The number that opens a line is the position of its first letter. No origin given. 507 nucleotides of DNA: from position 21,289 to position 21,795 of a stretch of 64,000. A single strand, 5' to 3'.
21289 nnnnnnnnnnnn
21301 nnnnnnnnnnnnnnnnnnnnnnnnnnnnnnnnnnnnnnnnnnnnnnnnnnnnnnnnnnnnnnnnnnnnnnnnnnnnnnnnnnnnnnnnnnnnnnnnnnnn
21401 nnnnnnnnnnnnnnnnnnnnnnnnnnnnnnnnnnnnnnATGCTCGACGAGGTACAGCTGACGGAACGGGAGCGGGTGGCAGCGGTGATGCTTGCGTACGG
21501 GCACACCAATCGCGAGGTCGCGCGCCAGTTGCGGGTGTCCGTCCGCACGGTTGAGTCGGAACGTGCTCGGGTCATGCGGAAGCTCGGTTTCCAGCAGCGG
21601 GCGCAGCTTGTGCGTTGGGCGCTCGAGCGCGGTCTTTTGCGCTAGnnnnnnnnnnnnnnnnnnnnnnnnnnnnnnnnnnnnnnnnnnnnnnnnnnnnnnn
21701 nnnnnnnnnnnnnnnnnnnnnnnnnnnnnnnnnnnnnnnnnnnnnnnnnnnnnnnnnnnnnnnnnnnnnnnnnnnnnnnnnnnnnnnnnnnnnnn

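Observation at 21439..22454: Uncharacterised pair: HTH-only GerE/LuxR protein plus bitopic Cys-containing membrane protein, linked to a DevS/DevR-like system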

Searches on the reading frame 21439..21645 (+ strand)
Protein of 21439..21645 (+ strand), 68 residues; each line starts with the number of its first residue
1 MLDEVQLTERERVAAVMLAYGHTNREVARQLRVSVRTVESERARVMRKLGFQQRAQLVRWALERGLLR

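Call 5: search_protein_families(library=pfam, proteins=[window:21439-21645:+], max_evalue=1)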
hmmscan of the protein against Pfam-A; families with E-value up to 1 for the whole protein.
window:21439-21645:+ (68 aa): 11 families
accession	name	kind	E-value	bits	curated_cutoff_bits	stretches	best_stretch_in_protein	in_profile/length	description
PF00196.25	GerE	-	9.1e-15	54.5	23.5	1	6-61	2-57/57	Bacterial regulatory proteins, luxR family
PF13384.12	HTH_23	-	1e-06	28.8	24.6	1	7-47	2-43/50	Homeodomain-like domain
PF08281.18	Sigma70_r4_2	-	1.2e-06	28.5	25.7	1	6-49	10-54/54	Sigma-70, region 4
PF13936.12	HTH_38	-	0.00052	20.1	27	1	6-39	4-38/44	Helix-turn-helix domain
PF13518.12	HTH_28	-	0.0018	18.8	25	1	12-42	2-33/52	Helix-turn-helix domain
PF07638.17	Sigma70_ECF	-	0.0022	18.4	21.1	1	9-43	139-173/185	ECF sigma factor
PF01371.25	Trp_repressor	-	0.0041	17.6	27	1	6-47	34-71/88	Trp repressor protein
PF13542.12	HTH_Tnp_ISL3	-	0.0064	16.4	27.4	1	12-39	17-44/51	Helix-turn-helix domain of transposase family ISL3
PF11530.13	Pilin_PilX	-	0.061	13.7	25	1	21-52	48-79/127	Minor type IV pilin, PilX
PF04545.22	Sigma70_r4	-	0.15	12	24.1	1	6-49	4-48/50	Sigma-70, region 4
PF00356.27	LacI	-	0.18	12.1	27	0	25-38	3-16/46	Bacterial regulatory proteins, lacI family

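Call 6: search_protein_families(library=ncbifam, proteins=[window:21439-21645:+], max_evalue=1)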
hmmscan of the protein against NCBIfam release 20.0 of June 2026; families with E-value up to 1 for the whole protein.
window:21439-21645:+ (68 aa): 37 families (the best 25 are shown)
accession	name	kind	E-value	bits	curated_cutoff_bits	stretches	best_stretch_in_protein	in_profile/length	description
NF052445.1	RespRegMctR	equivalog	4.3e-15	55.7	300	1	5-66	143-204/205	two-component system response regulator MctR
NF040749.1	tetrathio_RR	equivalog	2e-12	47.2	290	1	6-59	133-186/191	tetrathionate respiration response regulator TtrR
NF011896.0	PRK15369.1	equivalog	2.9e-11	43.4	242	1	5-65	148-208/211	two component system response regulator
NF052366.1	photon_PedR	equivalog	3.5e-11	43.1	120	1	6-65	2-61/74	photosynthetic electron transport-dependent transcriptional regulator PedR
NF006900.1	PRK09390.1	equivalog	1.3e-10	41.2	255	1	6-64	142-200/203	response regulator FixJ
NF047785.1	respo_reg_MadR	equivalog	1e-08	34.8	300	1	4-67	146-209/209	MadR family response regulator transcription factor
TIGR03541.1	reg_near_HchA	equivalog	1.9e-08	34.1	215.6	1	5-65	170-230/232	PA1136 family autoinducer-binding transcriptional regulator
NF007505.1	PRK10100.1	equivalog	2.2e-08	34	250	1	3-62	141-200/204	biofilm master transcriptional regulator CsgD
NF007018.1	PRK09483.1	equivalog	5e-07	29.6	280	1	6-67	148-209/217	UvrY/SirA/GacA family response regulator transcription factor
NF007935.0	PRK10651.1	equivalog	7.2e-07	28.6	250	1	4-63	153-212/216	two-component system response regulator NarL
NF038181.1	reg_ATPase_IniR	equivalog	8.7e-07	27.7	750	1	5-58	765-818/827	isoniazid response ATPase/transcriptional regulator IniR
NF007685.0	PRK10360.1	equivalog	1.4e-06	28.2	258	1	6-60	137-191/196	response regulator transcription factor UhpA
NF041673.1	transregRamA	equivalog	2.7e-06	26.7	500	1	6-62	218-274/280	acetate metabolism transcriptional regulator RamA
TIGR03020.2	EpsA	equivalog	3.4e-06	26.9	170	1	6-58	190-242/247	XrtB/PEP-CTERM-associated transcriptional regulator EpsA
NF007403.0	PRK09935.1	equivalog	1.5e-05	24.8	271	1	4-63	147-206/210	fimbria biosynthesis transcriptional regulator FimZ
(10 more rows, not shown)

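Call 42: find_homologous_proteins(query=window:21439-21642:+, max_evalue=0.001)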
Query window:21439-21642:+ (68 aa): 119 proteins with E <= 0.001 among 122 candidates.
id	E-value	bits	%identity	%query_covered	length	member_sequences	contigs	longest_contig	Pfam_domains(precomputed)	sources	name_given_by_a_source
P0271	2.1e-30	120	90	100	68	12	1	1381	PF13384.13,PF00196.26,PF08281.19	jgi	jgi:DNA-binding NarL/FixJ family response regulator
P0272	2.3e-30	120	93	100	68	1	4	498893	PF13384.13,PF00196.26,PF08281.19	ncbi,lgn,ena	-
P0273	5.9e-30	119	91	100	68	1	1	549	PF13384.13,PF00196.26,PF08281.19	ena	-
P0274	1.8e-29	117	87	99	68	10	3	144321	PF13384.13,PF00196.26,PF08281.19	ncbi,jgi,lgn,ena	jgi:two-component system response regulator NreC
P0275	2.0e-29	117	87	100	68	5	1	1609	PF13384.13,PF00196.26,PF08281.19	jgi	jgi:DNA-binding NarL/FixJ family response regulator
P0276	4.9e-29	116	87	100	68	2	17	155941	PF00196.26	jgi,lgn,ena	jgi:DNA-binding NarL/FixJ family response regulator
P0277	1.1e-28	115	85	100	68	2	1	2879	PF13384.13,PF00196.26,PF08281.19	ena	-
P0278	1.2e-28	115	85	100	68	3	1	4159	PF13384.13,PF00196.26,PF08281.19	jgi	jgi:DNA-binding NarL/FixJ family response regulator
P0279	1.4e-28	115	84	100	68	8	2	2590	PF13384.13,PF00196.26,PF08281.19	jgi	jgi:two-component system response regulator NreC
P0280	2.1e-27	111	81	100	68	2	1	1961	PF13384.13,PF13936.13,PF00196.26,PF08281.19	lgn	-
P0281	8.9e-27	109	84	100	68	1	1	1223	PF13384.13,PF00196.26,PF08281.19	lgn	-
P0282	1.4e-26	108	79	99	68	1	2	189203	PF13384.13,PF00196.26,PF08281.19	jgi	jgi:DNA-binding CsgD family transcriptional regulator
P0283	1.4e-26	108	81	100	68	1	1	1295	PF13384.13,PF00196.26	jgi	jgi:two-component system response regulator NreC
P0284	1.7e-26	108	76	100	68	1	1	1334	PF13384.13,PF00196.26,PF08281.19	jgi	jgi:two-component system response regulator NreC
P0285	2.4e-26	108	79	100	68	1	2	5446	PF13384.13,PF00196.26,PF08281.19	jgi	jgi:DNA-binding CsgD family transcriptional regulator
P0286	3.4e-26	107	81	100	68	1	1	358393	PF00196.26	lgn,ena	-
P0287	3.7e-26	107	81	100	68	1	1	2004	PF13384.13,PF00196.26,PF08281.19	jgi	jgi:DNA-binding CsgD family transcriptional regulator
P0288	6.5e-26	106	78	96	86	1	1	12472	PF13384.13,PF00196.26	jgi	jgi:DNA-binding CsgD family transcriptional regulator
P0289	1.1e-25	106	79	100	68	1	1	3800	PF13384.13,PF00196.26,PF08281.19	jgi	jgi:two-component system response regulator NreC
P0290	1.1e-25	106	79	100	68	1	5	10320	PF13384.13,PF00196.26,PF08281.19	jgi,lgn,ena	-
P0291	1.2e-25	105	81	99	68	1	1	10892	PF13384.13,PF00196.26,PF08281.19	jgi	jgi:DNA-binding NarL/FixJ family response regulator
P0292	1.4e-25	105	81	99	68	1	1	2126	PF13384.13,PF00196.26,PF08281.19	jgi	jgi:two-component system response regulator NreC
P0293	1.5e-25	105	78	99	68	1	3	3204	PF13384.13,PF00196.26,PF08281.19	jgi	jgi:DNA-binding NarL/FixJ family response regulator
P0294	1.6e-25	105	83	93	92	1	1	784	PF13384.13,PF00196.26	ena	-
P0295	1.9e-25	105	79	100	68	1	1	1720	PF13384.13,PF00196.26,PF08281.19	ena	-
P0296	2.1e-25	105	82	81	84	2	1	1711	PF13384.13,PF00196.26,PF08281.19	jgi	jgi:two-component system response regulator NreC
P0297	4.9e-25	104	75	100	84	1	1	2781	PF13384.13,PF00196.26,PF08281.19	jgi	jgi:two-component system response regulator NreC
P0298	6.2e-25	103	79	100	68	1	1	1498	PF13384.13,PF00196.26,PF08281.19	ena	-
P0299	6.8e-25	103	76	100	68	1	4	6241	PF13384.13,PF00196.26,PF08281.19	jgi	jgi:DNA-binding CsgD family transcriptional regulator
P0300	7.3e-25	103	79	100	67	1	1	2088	PF13384.13,PF00196.26,PF08281.19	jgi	jgi:two-component system response regulator NreC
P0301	8.8e-25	103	76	100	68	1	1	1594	PF00196.26,PF08281.19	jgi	jgi:two-component system response regulator NreC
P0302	1.2e-24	102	82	91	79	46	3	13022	PF13384.13,PF00196.26,PF08281.19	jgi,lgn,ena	-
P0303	1.3e-24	102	78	100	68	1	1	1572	PF13384.13,PF00196.26,PF08281.19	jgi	jgi:DNA-binding NarL/FixJ family response regulator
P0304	1.6e-24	102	81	91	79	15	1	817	PF13384.13,PF00196.26,PF08281.19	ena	-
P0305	1.6e-24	102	74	100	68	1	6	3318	PF13384.13,PF00196.26,PF08281.19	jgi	jgi:DNA-binding CsgD family transcriptional regulator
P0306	1.7e-24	102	81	91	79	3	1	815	PF13384.13,PF00196.26,PF08281.19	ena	-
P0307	1.9e-24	102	75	100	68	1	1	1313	PF13384.13,PF00196.26,PF08281.19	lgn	-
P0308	2.1e-24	102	81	94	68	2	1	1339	PF13384.13,PF00196.26,PF08281.19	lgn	-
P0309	2.4e-24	101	75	100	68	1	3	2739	PF00196.26,PF08281.19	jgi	jgi:DNA-binding NarL/FixJ family response regulator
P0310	2.6e-24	101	81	91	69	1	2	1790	PF13384.13,PF00196.26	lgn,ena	-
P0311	2.9e-24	101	76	97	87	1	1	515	PF13384.13,PF00196.26,PF08281.19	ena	-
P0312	3.1e-24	101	74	100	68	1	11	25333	PF00196.26,PF08281.19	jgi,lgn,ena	jgi:DNA-binding NarL/FixJ family response regulator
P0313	3.2e-24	101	81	93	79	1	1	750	PF13384.13,PF00196.26,PF08281.19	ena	-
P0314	3.6e-24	101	81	91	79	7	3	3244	PF13384.13,PF00196.26,PF08281.19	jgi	jgi:two-component system response regulator NreC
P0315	4.5e-24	101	75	99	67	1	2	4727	PF13384.13,PF00196.26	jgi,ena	-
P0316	5.2e-24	100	79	99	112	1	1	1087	PF13384.13,PF00196.26,PF08281.19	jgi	jgi:DNA-binding NarL/FixJ family response regulator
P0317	5.3e-24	100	75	100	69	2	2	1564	PF00196.26,PF08281.19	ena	-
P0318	9.4e-24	100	75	96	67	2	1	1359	PF00196.26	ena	-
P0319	1.1e-23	99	75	99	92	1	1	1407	PF13384.13,PF00196.26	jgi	-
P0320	1.1e-23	99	74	100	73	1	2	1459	PF13384.13,PF00196.26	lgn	-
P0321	1.2e-23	99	75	94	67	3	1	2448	PF13384.13,PF00196.26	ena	-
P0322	1.4e-23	99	80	94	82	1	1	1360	PF13384.13,PF00196.26,PF08281.19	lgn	-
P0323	1.7e-23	99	79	93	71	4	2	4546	PF13384.13,PF00196.26,PF08281.19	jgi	jgi:DNA-binding CsgD family transcriptional regulator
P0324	1.7e-23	99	73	99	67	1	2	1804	PF13384.13,PF00196.26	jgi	jgi:DNA-binding NarL/FixJ family response regulator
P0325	2.1e-23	98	74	97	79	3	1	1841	PF13384.13,PF00196.26,PF08281.19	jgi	jgi:two-component system response regulator NreC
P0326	2.3e-23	98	79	91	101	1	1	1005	PF13384.13,PF00196.26,PF08281.19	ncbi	-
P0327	2.4e-23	98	75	99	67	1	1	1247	PF13384.13,PF00196.26,PF08281.19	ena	-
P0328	2.7e-23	98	77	96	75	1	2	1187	PF00196.26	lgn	-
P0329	2.9e-23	98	74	100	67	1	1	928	PF00196.26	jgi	jgi:DNA-binding CsgD family transcriptional regulator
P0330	3.4e-23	98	78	94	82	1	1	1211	PF13384.13,PF00196.26,PF08281.19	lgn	-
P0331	3.5e-23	98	73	99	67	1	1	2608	PF13384.13,PF00196.26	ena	-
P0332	4.2e-23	98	75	99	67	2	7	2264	PF00196.26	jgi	jgi:two-component system response regulator NreC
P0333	4.2e-23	97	75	99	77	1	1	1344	PF13384.13,PF00196.26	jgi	jgi:DNA-binding NarL/FixJ family response regulator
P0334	4.2e-23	97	75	99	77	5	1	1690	PF13384.13,PF00196.26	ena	-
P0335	4.3e-23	97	78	94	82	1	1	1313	PF13384.13,PF00196.26,PF08281.19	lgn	-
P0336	5.1e-23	97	72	100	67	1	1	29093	PF00196.26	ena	-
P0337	6.1e-23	97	76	93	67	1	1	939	PF13384.13,PF00196.26,PF08281.19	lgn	-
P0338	8.4e-23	97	75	99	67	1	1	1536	PF00196.26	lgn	-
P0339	9.3e-23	96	76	97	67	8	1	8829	PF13384.13,PF00196.26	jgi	jgi:two-component system, NarL family, response regulator NreC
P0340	9.4e-23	96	72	100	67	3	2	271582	PF13384.13,PF00196.26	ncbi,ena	-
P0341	1.0e-22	96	76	100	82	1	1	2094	PF13384.13,PF00196.26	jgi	jgi:two-component system, NarL family, response regulator NreC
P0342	1.2e-22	96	70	99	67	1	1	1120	PF13384.13,PF00196.26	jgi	jgi:DNA-binding NarL/FixJ family response regulator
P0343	1.2e-22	96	72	100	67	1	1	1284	PF00196.26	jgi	jgi:DNA-binding NarL/FixJ family response regulator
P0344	1.3e-22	96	77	91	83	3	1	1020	PF13384.13,PF00196.26,PF08281.19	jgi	jgi:DNA-binding NarL/FixJ family response regulator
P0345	1.5e-22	96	75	94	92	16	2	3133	PF13384.13,PF00196.26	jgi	jgi:DNA-binding NarL/FixJ family response regulator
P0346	1.5e-22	96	72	94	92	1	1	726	PF00196.26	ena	-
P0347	1.5e-22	96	75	100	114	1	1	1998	PF00196.26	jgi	jgi:DNA-binding NarL/FixJ family response regulator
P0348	1.6e-22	96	74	96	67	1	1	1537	PF13384.13,PF00196.26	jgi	jgi:two-component system response regulator NreC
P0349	2.2e-22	95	75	100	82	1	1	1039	PF13384.13,PF00196.26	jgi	jgi:DNA-binding NarL/FixJ family response regulator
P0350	2.5e-22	95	75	100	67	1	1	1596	PF13384.13,PF00196.26,PF08281.19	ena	-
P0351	2.6e-22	95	74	100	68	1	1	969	PF13384.13,PF00196.26,PF08281.19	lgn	-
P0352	2.6e-22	95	75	99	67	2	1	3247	PF00196.26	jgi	jgi:two-component system response regulator NreC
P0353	2.7e-22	95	70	99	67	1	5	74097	PF00196.26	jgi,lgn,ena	-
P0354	3.3e-22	95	73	93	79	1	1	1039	PF00196.26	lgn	-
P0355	3.4e-22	95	76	93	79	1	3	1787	PF00196.26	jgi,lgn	jgi:DNA-binding NarL/FixJ family response regulator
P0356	3.8e-22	94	79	91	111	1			PF13384.13,PF00196.26,PF08281.19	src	-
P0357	3.9e-22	94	76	99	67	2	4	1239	PF13384.13,PF00196.26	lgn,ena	-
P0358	4.2e-22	94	71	97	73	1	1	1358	PF13384.13,PF00196.26,PF08281.19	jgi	jgi:DNA-binding NarL/FixJ family response regulator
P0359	6.1e-22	94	76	93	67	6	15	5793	PF13384.13,PF00196.26,PF08281.19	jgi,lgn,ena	-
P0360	6.7e-22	94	70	97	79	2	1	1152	PF00196.26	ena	-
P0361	8.2e-22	93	69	99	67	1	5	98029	PF00196.26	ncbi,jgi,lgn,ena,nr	ncbi:MAG TPA: LuxR C-terminal-related transcriptional regulator [Gaiellaceae bacterium]|nr:LuxR C-te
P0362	8.4e-22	93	72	99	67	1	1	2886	PF13384.13,PF00196.26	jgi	jgi:DNA-binding CsgD family transcriptional regulator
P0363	9.2e-22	93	76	93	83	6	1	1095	PF00196.26,PF08281.19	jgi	jgi:DNA-binding CsgD family transcriptional regulator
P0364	9.4e-22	93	76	93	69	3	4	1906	PF13384.13,PF00196.26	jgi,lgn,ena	jgi:DNA-binding CsgD family transcriptional regulator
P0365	1.4e-21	93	67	97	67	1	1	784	PF13384.13,PF00196.26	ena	-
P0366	1.4e-21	93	68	100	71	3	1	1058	PF00196.26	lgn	-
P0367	1.6e-21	93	67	99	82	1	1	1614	PF13384.13,PF00196.26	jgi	jgi:DNA-binding CsgD family transcriptional regulator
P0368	1.6e-21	93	71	100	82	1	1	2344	PF13384.13,PF00196.26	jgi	jgi:DNA-binding CsgD family transcriptional regulator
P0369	1.7e-21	92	70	99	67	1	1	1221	PF00196.26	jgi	jgi:DNA-binding CsgD family transcriptional regulator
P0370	1.9e-21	92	74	100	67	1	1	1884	PF00196.26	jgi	-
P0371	2.0e-21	92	69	99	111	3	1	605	PF00196.26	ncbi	-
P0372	2.0e-21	92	72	90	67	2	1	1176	PF13384.13,PF00196.26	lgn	-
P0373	2.1e-21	92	67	99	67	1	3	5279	PF00196.26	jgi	jgi:DNA-binding NarL/FixJ family response regulator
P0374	2.2e-21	92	67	99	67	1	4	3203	PF13384.13,PF00196.26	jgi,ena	-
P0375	3.0e-21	92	90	76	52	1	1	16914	PF00196.26,PF08281.19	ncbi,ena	-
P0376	5.0e-21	91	74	100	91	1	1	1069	PF13384.13,PF00196.26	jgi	jgi:DNA-binding CsgD family transcriptional regulator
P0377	6.0e-21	91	71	100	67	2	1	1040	PF00196.26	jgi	jgi:DNA-binding CsgD family transcriptional regulator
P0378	6.1e-21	91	71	100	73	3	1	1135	PF00196.26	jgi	jgi:two-component system response regulator NreC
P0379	1.2e-20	90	69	99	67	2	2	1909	PF13384.13,PF00196.26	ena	-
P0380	1.2e-20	90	75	99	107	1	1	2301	PF00196.26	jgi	jgi:DNA-binding CsgD family transcriptional regulator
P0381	2.6e-20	89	73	93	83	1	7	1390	PF13384.13,PF00196.26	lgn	-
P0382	3.1e-20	89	69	99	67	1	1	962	PF13384.13,PF00196.26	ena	-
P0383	8.9e-19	84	71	93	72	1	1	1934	PF00196.26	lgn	-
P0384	9.9e-19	84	73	91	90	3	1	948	PF13384.13,PF00196.26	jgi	jgi:two-component system response regulator NreC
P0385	2.9e-17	79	82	72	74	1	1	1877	PF13384.13,PF00196.26,PF08281.19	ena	-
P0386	1.9e-14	70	66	90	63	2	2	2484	PF00196.26,PF04545.23,PF08281.19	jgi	jgi:two-component system response regulator NreC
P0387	1.9e-10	58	63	75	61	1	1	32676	PF00196.26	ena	-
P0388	3.9e-10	57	61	75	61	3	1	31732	PF13384.13,PF00196.26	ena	-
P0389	1.6e-7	49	57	75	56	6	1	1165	PF00196.26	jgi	jgi:DNA-binding NarL/FixJ family response regulator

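Call 43: find_encoding_contigs(protein=P0282, flank=4000, max_places=2)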
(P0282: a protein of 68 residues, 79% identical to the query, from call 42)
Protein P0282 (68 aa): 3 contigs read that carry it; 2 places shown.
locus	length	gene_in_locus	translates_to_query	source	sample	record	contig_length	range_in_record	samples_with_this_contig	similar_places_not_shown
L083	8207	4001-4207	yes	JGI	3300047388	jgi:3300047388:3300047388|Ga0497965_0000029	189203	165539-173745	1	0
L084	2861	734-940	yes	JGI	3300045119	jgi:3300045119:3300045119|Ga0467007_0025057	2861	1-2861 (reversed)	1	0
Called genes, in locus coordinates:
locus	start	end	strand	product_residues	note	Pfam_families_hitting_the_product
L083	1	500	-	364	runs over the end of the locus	PF01794:Ferric_reduct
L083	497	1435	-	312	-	PF02424:ApbE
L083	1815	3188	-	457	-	PF00512:HisKA, PF02518:HATPase_c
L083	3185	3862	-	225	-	PF00072:Response_reg, PF00486:Trans_reg_C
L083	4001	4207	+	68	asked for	PF00196:GerE, PF08281:Sigma70_r4_2 (weak), PF13384:HTH_23 (weak)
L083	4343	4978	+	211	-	-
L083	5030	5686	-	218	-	PF00072:Response_reg, PF00196:GerE, PF08281:Sigma70_r4_2 (weak)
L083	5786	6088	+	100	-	-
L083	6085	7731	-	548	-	PF01590:GAF, PF13185:GAF_2, PF01590:GAF, PF13185:GAF_2, PF13492:GAF_3, PF07730:HisKA_3, PF02518:HATPase_c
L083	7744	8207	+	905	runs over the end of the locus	PF13302:Acetyltransf_3 (weak), PF00583:Acetyltransf_1, PF02629:CoA_binding, PF13380:CoA_binding_2, PF13607:Succ_CoA_lig, PF19045:Ligase_CoA_2, PF13549:ATP-grasp_5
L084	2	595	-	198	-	?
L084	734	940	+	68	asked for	PF00196:GerE, PF08281:Sigma70_r4_2 (weak), PF13384:HTH_23 (weak)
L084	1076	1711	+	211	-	-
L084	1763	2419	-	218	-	PF00072:Response_reg, PF00196:GerE, PF08281:Sigma70_r4_2 (weak)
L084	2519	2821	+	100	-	-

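Call 44: find_encoding_contigs(protein=P0340, flank=4000, max_places=2)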
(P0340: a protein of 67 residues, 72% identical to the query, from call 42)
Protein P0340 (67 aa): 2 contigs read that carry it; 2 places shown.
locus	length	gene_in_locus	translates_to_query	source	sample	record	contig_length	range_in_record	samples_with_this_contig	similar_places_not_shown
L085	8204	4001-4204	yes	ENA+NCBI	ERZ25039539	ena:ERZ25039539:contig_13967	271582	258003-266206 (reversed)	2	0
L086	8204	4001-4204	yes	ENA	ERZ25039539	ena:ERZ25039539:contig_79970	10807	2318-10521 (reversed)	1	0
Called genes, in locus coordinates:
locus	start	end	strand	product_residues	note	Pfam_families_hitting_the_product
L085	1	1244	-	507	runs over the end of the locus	PF09363:XFP_C, PF00871:Acetate_kinase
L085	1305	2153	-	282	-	PF03894:XFP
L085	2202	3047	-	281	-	PF09364:XFP_N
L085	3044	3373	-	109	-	PF07883:Cupin_2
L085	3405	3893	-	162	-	PF12724:Flavodoxin_5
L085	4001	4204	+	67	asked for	PF00196:GerE, PF13384:HTH_23 (weak)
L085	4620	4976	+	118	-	-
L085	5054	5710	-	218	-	PF00072:Response_reg, PF00196:GerE, PF08281:Sigma70_r4_2 (weak)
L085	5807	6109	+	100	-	-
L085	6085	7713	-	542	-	PF01590:GAF, PF13185:GAF_2, PF13492:GAF_3 (weak), PF01590:GAF, PF13185:GAF_2, PF13492:GAF_3, PF07730:HisKA_3, PF02518:HATPase_c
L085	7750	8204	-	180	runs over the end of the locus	PF00582:Usp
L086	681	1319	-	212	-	PF09363:XFP_C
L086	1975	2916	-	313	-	PF09364:XFP_N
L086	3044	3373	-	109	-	PF01050:MannoseP_isomer (weak), PF07883:Cupin_2, PF02311:AraC_binding (weak), PF03079:ARD (weak)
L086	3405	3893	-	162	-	PF12724:Flavodoxin_5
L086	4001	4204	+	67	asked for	PF00196:GerE, PF13384:HTH_23 (weak)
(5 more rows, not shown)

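Call 45: find_encoding_contigs(protein=P0387, flank=4000, max_places=2)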
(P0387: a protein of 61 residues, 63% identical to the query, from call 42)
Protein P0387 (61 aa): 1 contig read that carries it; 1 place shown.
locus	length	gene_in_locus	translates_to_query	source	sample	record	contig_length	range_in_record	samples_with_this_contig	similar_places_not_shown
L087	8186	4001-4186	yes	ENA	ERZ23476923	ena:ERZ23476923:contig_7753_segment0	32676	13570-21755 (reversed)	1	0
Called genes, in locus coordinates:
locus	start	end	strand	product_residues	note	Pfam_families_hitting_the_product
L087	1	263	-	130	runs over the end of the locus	PF05544:Pro_racemase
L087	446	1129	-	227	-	PF01810:LysE (faint)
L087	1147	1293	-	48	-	-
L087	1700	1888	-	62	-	PF17784:Sulfotransfer_4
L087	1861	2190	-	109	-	PF17784:Sulfotransfer_4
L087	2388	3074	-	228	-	PF00195:Chal_sti_synt_N (weak), PF08392:FAE1_CUT1_RppA, PF08541:ACP_syn_III_C (faint), PF02797:Chal_sti_synt_C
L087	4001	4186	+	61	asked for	PF00196:GerE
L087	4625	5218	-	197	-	PF07730:HisKA_3 (weak)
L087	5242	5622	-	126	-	PF13188:PAS_8, PF08447:PAS_3 (faint)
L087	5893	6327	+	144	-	-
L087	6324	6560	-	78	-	-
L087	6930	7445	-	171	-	PF00753:Lactamase_B (weak)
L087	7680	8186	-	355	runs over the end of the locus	PF21074:GDH_C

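Call 47: find_related_loci(query=window:21439-21642:+, collection=metagenome_contigs, flank=2500)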
Query window:21439-21642:+ (68 aa) in metagenome_contigs; peptide patterns used: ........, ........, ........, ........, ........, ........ (x = any residue, [..] = any of these).
578 stretches matched a pattern; 27 encode a relative of the query (tblastn E <= 1e-3); 27 distinct loci.
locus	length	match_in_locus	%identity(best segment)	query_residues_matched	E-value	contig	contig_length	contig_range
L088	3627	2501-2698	77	2-67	8e-31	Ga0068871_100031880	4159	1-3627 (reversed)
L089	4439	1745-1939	78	1-65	3e-30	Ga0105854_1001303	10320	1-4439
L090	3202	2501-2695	78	1-65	3e-30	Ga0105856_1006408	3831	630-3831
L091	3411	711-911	72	1-67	1e-29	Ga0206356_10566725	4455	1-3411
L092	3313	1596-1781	81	6-67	1e-29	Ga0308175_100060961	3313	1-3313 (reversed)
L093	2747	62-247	81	6-67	1e-29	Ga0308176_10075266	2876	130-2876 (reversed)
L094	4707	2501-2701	72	1-67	1e-29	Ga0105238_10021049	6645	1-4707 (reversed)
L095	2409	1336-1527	75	4-67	3e-29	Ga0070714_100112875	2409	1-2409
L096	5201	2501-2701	72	1-67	1e-29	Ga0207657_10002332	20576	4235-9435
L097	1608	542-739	73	1-67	8e-29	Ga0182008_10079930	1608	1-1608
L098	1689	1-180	78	6-65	4e-28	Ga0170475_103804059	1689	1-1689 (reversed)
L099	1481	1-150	76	18-67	2e-22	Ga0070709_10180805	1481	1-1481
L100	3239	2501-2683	62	7-67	5e-20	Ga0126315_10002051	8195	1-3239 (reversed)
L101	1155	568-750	51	7-67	9e-17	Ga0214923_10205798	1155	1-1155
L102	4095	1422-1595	59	6-63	2e-16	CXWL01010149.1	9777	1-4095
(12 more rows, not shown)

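Call 58: search_protein_families(library=padloc, proteins=[window:21439-21645:+], max_evalue=0.1)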
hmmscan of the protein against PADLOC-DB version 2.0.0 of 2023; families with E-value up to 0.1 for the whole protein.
window:21439-21645:+ (68 aa): 2 families
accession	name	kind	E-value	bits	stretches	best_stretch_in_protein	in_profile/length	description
PDLC01851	CARF3--CARF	-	3.2e-06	24.8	1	6-49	209-252/279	-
PDLC01855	CARF3--CARF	-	8.1e-05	20.4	1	6-48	217-259/288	-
